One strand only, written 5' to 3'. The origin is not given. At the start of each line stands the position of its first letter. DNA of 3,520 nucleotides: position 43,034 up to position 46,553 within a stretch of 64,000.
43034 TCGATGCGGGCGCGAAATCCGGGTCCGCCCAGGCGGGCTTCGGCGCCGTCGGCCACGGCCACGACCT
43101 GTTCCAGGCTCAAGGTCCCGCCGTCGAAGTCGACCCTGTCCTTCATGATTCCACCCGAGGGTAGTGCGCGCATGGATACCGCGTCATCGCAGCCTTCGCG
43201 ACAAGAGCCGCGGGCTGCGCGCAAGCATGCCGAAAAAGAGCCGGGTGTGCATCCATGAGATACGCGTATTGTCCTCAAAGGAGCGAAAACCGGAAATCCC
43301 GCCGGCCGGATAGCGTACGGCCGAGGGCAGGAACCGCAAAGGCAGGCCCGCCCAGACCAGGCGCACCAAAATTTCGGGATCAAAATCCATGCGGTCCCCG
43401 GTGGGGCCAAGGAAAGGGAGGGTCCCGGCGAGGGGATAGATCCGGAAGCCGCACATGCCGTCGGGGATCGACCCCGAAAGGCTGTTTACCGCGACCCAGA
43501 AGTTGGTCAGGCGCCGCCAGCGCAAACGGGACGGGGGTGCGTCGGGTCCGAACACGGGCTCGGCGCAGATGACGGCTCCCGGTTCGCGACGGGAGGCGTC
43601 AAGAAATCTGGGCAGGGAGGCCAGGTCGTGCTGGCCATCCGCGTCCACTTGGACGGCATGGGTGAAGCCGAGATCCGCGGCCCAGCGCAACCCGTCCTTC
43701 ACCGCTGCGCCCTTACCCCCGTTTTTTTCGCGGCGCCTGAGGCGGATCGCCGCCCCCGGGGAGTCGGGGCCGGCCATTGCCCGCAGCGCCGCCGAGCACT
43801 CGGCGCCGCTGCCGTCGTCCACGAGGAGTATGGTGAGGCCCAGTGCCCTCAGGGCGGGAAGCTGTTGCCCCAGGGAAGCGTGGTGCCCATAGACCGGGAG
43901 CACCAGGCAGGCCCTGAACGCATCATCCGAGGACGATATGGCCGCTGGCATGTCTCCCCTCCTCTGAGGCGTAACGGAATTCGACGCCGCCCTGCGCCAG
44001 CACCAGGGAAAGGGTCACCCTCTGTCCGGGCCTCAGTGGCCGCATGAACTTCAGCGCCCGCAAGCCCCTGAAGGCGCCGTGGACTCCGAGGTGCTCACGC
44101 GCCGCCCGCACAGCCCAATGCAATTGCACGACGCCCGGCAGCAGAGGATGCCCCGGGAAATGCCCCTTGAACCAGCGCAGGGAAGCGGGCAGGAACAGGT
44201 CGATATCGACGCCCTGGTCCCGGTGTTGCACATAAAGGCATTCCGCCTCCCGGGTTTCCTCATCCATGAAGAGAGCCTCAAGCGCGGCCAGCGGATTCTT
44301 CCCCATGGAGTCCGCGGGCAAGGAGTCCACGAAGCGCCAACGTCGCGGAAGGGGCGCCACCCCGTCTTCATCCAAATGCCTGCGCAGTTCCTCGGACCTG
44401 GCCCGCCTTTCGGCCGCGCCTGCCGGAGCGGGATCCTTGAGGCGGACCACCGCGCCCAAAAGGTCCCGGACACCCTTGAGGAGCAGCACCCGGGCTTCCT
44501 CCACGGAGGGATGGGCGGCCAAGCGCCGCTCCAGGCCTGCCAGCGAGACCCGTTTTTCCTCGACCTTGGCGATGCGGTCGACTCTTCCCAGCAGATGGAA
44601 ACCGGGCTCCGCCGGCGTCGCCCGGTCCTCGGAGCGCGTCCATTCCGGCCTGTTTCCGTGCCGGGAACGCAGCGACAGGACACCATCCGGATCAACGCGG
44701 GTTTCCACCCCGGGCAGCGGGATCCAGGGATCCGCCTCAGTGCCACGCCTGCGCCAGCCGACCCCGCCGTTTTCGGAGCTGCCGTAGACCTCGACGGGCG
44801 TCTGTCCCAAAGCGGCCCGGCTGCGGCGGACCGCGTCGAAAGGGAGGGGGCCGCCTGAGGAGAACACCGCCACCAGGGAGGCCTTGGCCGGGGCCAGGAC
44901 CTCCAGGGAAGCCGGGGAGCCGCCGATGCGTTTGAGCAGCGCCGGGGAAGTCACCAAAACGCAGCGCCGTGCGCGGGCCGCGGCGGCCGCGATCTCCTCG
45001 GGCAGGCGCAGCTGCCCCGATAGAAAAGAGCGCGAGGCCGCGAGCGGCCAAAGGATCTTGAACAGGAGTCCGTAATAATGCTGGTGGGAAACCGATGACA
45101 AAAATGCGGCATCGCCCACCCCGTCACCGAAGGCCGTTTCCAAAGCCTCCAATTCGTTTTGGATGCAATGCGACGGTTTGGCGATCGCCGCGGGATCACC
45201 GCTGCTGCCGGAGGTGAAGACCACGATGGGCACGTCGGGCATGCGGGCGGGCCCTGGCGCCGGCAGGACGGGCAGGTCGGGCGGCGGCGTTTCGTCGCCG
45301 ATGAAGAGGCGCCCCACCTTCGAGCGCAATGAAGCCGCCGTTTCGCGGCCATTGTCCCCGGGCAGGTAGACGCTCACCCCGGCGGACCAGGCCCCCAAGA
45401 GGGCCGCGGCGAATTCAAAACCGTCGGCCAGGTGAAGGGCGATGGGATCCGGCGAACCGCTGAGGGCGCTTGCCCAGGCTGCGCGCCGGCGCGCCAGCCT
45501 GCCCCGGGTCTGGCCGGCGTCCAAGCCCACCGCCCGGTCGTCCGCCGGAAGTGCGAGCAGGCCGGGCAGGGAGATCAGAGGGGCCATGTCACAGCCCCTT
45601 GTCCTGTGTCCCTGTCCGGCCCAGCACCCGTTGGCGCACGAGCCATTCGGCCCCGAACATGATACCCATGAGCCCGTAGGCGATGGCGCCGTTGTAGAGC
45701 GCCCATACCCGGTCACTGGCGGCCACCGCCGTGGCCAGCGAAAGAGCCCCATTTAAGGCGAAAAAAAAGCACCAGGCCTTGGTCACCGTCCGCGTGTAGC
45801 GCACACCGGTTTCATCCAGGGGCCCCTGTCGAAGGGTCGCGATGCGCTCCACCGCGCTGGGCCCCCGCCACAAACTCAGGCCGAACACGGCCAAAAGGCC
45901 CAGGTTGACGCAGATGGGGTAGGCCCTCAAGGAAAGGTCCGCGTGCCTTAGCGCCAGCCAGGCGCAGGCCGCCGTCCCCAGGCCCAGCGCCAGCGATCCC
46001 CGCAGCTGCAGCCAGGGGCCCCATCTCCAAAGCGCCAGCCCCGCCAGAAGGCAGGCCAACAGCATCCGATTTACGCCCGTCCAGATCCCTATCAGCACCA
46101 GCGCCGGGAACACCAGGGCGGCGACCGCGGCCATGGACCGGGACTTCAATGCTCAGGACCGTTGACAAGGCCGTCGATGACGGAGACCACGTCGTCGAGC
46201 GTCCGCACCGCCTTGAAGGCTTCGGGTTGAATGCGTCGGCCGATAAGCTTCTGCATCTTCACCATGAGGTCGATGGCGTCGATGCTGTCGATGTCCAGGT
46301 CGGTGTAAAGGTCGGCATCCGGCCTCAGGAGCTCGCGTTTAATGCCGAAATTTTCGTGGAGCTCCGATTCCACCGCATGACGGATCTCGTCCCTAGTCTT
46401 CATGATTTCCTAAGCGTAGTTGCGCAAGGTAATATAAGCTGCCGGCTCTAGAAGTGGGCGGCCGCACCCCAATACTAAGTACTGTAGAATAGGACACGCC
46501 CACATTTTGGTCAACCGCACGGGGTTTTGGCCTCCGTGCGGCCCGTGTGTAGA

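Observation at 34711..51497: Aryl-polyene/flexirubin-type lipid pigment cluster carrying its own TAL-like MIO ammonia-lyase and a flavin-dependent halogenase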

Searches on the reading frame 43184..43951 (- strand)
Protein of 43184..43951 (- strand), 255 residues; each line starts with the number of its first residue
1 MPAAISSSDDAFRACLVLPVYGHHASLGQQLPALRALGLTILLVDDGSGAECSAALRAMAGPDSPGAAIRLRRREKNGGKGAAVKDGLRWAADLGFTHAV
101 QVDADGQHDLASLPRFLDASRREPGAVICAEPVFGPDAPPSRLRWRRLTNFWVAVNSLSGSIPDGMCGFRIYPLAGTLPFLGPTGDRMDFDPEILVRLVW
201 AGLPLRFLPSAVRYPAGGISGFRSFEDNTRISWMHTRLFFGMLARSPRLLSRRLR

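Call 6: search_protein_families(library=pfam, proteins=[window:43184-43951:-], max_evalue=0.01)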
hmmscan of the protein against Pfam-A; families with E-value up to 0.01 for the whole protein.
window:43184-43951:- (255 aa): 1 family
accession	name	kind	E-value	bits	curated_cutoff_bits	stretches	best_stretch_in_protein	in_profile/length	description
PF00535.33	Glycos_transf_2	-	6.2e-10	39.7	23.3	1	16-170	2-157/168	Glycosyl transferase family 2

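Call 31: search_protein_families(library=ncbifam, proteins=[window:43184-43951:-], max_evalue=0.01)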
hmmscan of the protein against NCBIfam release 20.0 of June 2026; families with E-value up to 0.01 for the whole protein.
window:43184-43951:- (255 aa): 4 families
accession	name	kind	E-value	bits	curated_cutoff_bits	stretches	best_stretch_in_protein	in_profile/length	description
NF058614.1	PPMAGASynPpgS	equivalog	4.8e-07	29.4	370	1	15-129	3-110/226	polyprenyl-phospho-N-acetylgalactosaminyl synthase PpgS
TIGR03965.1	mycofact_glyco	equivalog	0.00076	18.5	280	1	9-92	71-154/467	mycofactocin biosynthesis glycosyltransferase MftF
NF047588.1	GlcsyltransPgfSStrep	equivalog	0.0062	15.8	500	1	23-121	19-111/308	glycosyltransferase PgfS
TIGR04182.1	glyco_TIGR04182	equivalog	0.0099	15.3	325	0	15-118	3-95/293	S-layer glycoprotein N-glycosyltransferase AglJ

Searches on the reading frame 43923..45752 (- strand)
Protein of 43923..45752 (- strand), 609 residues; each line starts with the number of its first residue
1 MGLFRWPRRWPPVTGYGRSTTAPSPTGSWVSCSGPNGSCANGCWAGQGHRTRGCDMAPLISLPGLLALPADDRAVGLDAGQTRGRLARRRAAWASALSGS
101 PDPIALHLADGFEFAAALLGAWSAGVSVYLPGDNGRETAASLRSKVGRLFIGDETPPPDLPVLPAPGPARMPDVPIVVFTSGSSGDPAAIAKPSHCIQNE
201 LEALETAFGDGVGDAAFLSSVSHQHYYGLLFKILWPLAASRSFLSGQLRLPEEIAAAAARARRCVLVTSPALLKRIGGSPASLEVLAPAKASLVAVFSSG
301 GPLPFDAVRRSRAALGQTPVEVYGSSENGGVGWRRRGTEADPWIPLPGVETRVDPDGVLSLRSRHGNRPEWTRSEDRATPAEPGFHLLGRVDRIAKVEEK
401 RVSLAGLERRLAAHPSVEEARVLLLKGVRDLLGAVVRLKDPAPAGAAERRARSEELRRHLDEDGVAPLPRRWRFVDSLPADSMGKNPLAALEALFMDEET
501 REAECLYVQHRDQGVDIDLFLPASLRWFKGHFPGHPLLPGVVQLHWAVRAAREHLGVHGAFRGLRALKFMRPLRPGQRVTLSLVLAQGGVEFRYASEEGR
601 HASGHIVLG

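Call 6: search_protein_families(library=pfam, proteins=[window:43923-45752:-], max_evalue=0.01)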
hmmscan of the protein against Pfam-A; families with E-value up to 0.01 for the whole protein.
window:43923-45752:- (609 aa): 5 families
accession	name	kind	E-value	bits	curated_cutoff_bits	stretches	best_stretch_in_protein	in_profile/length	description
PF00501.34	AMP-binding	-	2.8e-13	49.9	29.9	1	166-355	156-358/384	AMP-binding enzyme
PF22818.2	ApeI-like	-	5.4e-12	46.5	28.5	1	513-583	14-84/119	ApeI dehydratase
PF07977.19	FabA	-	0.0031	17.6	23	1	526-580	38-105/138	FabA-like domain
PF13193.12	AMP-binding_C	-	0.0051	18.1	24.5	0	407-485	2-76/76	AMP-binding enzyme C-terminal domain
PF21089.3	PKS_DH_N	-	0.0064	16.9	27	0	524-588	26-91/103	Polyketide synthase dehydratase domain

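Call 8: search_protein_families(library=ncbifam, proteins=[window:43923-45752:-], max_evalue=0.001)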
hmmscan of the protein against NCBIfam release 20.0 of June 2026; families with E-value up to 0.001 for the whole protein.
window:43923-45752:- (609 aa): 20 families
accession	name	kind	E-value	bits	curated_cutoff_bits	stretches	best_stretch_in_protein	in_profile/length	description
TIGR02372.1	4_coum_CoA_lig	equivalog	7.4e-24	84.1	334.7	1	176-485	99-384/386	4-coumarate--CoA ligase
NF005858.0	PRK07787.1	subfamily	7.1e-17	61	575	1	80-355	26-309/471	acyl-CoA synthetase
TIGR01733.1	AA-adenyl-dom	subfamily_domain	1.5e-13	50.3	317.4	1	169-328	117-273/409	amino acid adenylation domain-containing protein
NF005877.1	PRK07824.1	equivalog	3.6e-12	46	345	1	172-495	42-362/362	o-succinylbenzoate--CoA ligase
NF004837.0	PRK06187.1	subfamily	1.1e-09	37.1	476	1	370-487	400-514/531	long-chain-fatty-acid--CoA ligase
TIGR02262.1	benz_CoA_lig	subfamily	3e-09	36.2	375.25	1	363-485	377-499/508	benzoate-CoA ligase family protein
NF006167.0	PRK08308.1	equivalog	1.5e-07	30.6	513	1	104-440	35-360/414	acyl-CoA synthetase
TIGR03208.1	cyc_hxne_CoA_lg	equivalog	6.3e-07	28.5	792.3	1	171-354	194-379/538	cyclohexanecarboxylate-CoA ligase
NF004282.0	PRK05691.1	subfamily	7.2e-07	25.6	4090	0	387-493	2586-4224/4334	non-ribosomal peptide synthase/polyketide synthase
NF006754.0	PRK09274.1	equivalog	9.7e-07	27.3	478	1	174-327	177-327/555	fatty acid CoA ligase family protein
NF038078.1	NRPS_MxcG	equivalog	2.5e-06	25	2300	1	367-500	836-965/1442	myxochelin non-ribosomal peptide synthetase MxcG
NF005959.0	PRK08043.1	equivalog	1.3e-05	23.7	886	0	173-244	366-437/719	bifunctional acyl-ACP--phospholipid O-acyltransferase/long-chain-fatty-acid--ACP ligase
NF053567.1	HBDA_AROS1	equivalog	5.2e-05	21.8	1000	0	386-485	411-509/523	3-hydroxybenzoate--CoA ligase HbdA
NF006181.0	PRK08314.1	subfamily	8.9e-05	20.9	705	0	166-327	198-355/563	long-chain-fatty-acid--CoA ligase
NF000582.1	PRK00006.1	equivalog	0.00017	21.5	113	1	527-585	42-107/137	3-hydroxyacyl-ACP dehydratase FabZ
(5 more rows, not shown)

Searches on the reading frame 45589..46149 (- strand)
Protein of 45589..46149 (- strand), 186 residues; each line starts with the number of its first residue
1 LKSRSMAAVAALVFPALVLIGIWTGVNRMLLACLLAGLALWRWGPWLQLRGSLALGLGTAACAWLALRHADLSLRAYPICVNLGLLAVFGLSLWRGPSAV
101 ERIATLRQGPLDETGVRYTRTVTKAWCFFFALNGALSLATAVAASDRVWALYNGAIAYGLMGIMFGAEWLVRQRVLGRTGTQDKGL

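Call 6: search_protein_families(library=pfam, proteins=[window:45589-46149:-], max_evalue=0.01)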
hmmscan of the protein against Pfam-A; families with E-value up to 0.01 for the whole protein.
window:45589-46149:- (186 aa): 0 families

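Call 7: search_protein_families(library=pfam, proteins=[window:45589-46149:-], max_evalue=0.01)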
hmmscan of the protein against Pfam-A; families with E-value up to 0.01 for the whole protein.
window:45589-46149:- (186 aa): 0 families

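Call 8: search_protein_families(library=ncbifam, proteins=[window:45589-46149:-], max_evalue=0.001)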
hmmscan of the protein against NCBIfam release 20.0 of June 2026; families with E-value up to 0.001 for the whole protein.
window:45589-46149:- (186 aa): 0 families

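Call 31: search_protein_families(library=ncbifam, proteins=[window:45589-46149:-], max_evalue=0.01)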
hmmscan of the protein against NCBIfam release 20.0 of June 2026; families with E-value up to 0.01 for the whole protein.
window:45589-46149:- (186 aa): 0 families

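Call 62: search_protein_families(library=pfam, proteins=[window:45589-46134:-], max_evalue=5)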
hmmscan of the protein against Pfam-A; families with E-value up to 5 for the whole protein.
window:45589-46134:- (181 aa): 1 family
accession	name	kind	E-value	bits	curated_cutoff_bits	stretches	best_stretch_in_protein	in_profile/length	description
PF04279.20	IspA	-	0.55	10.8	28.7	1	115-160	117-159/176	Intracellular septation protein A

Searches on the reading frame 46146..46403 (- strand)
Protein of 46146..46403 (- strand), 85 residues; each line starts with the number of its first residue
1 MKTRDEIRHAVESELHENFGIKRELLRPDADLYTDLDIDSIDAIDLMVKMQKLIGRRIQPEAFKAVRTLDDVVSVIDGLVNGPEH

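Call 6: search_protein_families(library=pfam, proteins=[window:46146-46403:-], max_evalue=0.01)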
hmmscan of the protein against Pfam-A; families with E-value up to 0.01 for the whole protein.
window:46146-46403:- (85 aa): 2 families
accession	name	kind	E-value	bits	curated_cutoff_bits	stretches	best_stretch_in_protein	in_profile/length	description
PF00550.31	PP-binding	-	2.3e-08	34.6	20.8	1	14-74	6-65/67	Phosphopantetheine attachment site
PF07377.18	DUF1493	-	0.0073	17.4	21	1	7-52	12-55/108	Protein of unknown function (DUF1493)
